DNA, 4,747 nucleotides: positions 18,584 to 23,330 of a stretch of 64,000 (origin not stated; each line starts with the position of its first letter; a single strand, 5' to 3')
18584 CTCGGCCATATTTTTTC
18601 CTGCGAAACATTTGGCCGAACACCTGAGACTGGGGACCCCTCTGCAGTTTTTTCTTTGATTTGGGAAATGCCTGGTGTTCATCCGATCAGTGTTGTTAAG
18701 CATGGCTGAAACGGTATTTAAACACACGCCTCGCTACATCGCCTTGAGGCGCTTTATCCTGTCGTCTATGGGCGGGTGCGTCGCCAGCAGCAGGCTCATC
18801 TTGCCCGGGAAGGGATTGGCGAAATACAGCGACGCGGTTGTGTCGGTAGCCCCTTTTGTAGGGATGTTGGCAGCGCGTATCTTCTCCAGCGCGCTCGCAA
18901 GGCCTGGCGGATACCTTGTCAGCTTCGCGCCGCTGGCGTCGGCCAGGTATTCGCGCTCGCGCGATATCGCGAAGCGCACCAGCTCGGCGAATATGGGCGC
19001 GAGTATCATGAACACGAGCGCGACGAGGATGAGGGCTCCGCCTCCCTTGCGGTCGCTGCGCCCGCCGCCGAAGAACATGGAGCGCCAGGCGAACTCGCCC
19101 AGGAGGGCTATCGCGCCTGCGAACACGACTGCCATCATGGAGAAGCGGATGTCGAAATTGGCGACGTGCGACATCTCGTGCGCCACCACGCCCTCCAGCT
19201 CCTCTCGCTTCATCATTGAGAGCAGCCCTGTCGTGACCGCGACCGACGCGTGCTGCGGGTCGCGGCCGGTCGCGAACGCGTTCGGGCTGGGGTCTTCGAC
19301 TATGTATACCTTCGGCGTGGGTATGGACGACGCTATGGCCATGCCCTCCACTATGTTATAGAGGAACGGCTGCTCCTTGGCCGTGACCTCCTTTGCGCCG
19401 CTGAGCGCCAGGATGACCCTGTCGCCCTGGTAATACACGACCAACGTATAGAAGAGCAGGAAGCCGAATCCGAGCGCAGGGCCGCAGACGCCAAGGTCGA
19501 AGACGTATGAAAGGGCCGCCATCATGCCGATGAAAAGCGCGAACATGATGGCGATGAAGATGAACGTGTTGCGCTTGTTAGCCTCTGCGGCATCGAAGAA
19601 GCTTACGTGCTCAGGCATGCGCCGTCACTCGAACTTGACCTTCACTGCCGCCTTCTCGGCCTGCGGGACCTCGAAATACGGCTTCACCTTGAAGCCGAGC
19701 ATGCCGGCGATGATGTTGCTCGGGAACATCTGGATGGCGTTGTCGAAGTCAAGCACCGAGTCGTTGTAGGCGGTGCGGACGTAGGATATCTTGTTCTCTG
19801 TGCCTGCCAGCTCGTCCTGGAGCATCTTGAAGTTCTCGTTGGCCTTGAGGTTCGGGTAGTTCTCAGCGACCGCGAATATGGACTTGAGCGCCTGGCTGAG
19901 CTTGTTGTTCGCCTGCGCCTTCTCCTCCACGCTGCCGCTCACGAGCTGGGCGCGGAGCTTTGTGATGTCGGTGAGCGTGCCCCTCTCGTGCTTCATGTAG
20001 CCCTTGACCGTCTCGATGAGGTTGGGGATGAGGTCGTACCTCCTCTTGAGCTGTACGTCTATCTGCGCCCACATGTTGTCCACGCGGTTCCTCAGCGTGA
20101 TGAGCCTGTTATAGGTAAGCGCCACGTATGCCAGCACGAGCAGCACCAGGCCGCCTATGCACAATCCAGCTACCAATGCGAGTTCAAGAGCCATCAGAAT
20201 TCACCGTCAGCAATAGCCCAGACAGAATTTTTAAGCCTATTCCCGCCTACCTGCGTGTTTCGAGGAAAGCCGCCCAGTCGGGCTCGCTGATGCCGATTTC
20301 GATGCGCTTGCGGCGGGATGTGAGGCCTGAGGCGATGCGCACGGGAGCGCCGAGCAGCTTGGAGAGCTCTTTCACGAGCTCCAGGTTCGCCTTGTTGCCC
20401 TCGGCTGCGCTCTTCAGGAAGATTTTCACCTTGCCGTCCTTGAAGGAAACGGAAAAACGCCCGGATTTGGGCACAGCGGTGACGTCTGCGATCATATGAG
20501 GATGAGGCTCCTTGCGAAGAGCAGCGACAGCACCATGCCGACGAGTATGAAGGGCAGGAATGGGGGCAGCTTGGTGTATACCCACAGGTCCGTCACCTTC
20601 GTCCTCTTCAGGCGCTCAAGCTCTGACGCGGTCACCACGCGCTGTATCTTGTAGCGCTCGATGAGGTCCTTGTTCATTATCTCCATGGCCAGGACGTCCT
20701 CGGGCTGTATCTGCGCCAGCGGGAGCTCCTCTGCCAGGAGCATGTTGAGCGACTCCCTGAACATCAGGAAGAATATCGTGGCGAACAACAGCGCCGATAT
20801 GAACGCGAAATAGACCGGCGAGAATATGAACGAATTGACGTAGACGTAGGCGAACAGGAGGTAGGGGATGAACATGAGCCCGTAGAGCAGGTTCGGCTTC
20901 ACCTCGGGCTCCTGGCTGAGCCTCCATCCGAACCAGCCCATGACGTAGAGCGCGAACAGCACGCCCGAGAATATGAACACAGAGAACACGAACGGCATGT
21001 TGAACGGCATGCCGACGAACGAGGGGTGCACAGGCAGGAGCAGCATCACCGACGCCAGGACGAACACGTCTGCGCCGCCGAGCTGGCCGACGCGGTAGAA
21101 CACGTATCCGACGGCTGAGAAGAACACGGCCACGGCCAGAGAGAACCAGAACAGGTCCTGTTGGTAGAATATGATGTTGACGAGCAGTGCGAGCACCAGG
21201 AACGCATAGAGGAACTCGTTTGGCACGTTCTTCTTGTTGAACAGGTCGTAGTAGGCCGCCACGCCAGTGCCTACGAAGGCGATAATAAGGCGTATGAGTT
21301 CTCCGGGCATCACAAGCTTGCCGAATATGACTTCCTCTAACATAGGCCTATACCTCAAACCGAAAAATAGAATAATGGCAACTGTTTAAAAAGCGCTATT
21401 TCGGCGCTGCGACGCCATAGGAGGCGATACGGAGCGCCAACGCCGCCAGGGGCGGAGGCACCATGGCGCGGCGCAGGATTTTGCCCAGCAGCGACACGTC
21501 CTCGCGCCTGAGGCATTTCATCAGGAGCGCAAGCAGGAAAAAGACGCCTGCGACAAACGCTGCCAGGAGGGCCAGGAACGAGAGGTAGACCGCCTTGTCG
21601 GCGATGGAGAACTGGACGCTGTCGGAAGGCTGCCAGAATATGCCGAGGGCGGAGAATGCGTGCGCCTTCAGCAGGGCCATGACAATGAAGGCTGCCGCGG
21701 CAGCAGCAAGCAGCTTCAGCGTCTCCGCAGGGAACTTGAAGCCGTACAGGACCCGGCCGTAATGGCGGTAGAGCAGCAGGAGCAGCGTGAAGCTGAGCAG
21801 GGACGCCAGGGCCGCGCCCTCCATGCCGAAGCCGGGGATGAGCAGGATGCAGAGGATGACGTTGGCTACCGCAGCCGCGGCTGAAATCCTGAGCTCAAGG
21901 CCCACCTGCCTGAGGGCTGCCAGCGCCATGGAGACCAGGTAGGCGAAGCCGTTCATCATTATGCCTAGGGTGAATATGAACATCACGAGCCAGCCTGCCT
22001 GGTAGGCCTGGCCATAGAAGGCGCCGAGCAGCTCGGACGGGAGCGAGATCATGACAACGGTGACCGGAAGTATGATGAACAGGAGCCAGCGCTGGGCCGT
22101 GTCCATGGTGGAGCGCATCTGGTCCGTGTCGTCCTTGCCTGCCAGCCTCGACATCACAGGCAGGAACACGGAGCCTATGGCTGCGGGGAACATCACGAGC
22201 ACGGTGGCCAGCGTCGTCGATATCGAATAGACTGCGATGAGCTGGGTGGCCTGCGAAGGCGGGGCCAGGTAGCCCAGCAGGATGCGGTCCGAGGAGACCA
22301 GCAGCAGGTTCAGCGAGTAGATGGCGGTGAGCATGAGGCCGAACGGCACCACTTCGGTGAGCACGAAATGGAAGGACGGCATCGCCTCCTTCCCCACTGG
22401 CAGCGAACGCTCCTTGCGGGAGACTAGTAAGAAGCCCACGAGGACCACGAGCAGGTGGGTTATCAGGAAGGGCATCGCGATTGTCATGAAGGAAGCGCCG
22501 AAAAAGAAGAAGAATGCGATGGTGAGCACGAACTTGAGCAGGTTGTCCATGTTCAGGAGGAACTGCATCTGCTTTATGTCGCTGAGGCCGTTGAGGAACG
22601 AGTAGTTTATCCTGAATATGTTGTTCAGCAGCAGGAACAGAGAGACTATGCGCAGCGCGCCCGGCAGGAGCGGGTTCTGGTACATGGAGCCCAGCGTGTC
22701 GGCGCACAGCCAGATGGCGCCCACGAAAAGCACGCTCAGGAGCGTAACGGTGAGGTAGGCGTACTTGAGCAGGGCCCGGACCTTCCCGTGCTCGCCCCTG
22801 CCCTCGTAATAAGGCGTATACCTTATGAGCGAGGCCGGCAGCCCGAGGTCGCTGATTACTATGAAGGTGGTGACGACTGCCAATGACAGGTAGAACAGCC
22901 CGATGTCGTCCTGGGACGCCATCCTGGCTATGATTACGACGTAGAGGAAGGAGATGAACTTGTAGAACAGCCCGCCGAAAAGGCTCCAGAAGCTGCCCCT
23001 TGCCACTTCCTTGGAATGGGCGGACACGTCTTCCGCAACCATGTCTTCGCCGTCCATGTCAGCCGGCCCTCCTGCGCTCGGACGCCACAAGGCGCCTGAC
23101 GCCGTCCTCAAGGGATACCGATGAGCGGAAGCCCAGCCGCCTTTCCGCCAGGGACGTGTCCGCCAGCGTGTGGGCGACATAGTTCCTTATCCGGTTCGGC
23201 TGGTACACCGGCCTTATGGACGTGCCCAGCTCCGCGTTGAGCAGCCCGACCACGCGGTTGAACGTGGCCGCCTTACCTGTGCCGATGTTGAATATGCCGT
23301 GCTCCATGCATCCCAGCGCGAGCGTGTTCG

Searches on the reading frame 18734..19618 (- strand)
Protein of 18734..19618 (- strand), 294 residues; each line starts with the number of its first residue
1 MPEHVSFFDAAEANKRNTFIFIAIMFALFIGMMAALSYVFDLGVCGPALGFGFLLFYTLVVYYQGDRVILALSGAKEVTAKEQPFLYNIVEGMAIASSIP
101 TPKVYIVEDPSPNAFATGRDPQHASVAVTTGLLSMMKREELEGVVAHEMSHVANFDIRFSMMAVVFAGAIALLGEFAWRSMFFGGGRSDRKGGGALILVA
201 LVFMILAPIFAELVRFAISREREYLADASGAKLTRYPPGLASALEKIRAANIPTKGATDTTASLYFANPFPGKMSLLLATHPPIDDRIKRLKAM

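Call 19: search_protein_families(library=pfam, proteins=[window:18734-19618:-], max_evalue=0.001)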
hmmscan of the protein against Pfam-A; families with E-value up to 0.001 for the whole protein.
window:18734-19618:- (294 aa): 1 family
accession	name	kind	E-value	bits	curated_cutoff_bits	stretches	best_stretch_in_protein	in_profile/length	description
PF01435.24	Peptidase_M48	-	6.1e-31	108.1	20.3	1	82-293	3-184/186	Peptidase family M48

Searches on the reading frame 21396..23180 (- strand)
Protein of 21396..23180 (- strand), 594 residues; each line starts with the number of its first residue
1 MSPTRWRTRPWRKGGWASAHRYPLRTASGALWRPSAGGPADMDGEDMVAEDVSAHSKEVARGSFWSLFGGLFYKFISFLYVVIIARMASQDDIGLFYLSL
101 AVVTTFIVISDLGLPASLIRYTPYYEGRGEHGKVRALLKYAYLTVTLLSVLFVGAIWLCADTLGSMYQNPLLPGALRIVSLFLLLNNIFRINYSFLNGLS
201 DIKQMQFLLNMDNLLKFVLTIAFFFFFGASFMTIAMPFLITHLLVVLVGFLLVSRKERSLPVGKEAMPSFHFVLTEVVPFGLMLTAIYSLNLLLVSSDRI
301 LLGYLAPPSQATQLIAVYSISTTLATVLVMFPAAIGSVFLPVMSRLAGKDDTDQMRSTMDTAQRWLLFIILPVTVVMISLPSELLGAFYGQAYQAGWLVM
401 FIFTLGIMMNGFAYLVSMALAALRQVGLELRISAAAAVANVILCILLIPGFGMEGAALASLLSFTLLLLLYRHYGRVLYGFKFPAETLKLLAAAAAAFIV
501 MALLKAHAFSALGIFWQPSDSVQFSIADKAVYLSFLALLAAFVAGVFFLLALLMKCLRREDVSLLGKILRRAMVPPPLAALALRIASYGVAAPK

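Call 16: search_protein_families(library=pfam, proteins=[window:21396-23180:-], max_evalue=0.001)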
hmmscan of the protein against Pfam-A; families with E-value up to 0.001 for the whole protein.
window:21396-23180:- (594 aa): 4 families
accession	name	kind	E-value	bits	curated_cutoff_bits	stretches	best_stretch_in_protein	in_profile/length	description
PF01943.22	Polysacc_synt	-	4.3e-22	79.3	28.2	1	60-346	2-273/274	Polysaccharide biosynthesis protein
PF13440.11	Polysacc_synt_3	-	7.6e-21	75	23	1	83-394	1-289/293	Polysaccharide biosynthesis protein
PF03023.19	MurJ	-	2.4e-11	43.3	27.4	1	133-509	58-433/451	Lipid II flippase MurJ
PF01554.23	MatE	-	4.1e-06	27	24.9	1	313-445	26-160/161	MatE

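Call 58: search_protein_families(library=ncbifam, proteins=[window:21396-23180:-], max_evalue=0.00001)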
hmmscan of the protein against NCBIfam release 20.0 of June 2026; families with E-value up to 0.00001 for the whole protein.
window:21396-23180:- (594 aa): 5 families
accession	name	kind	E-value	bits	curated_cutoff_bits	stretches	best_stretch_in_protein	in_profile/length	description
TIGR02900.1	spore_V_B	equivalog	4.2e-13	48.9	372.3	1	61-509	3-465/488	stage V sporulation protein B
TIGR01695.1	murJ_mviN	equivalog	3.5e-09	35.9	235.55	1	136-541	80-486/506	murein biosynthesis integral membrane protein MurJ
NF007773.0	PRK10459.1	equivalog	3.4e-08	32.9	273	1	58-471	6-394/492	MOP flippase family protein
NF050818.1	PolSacchBiosHfsF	equivalog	2e-07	30.4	700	1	76-504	19-429/468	polysaccharide biosynthesis protein HfsF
TIGR00797.1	matE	subfamily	9.8e-07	28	147.4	1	311-477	25-194/396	MATE family efflux transporter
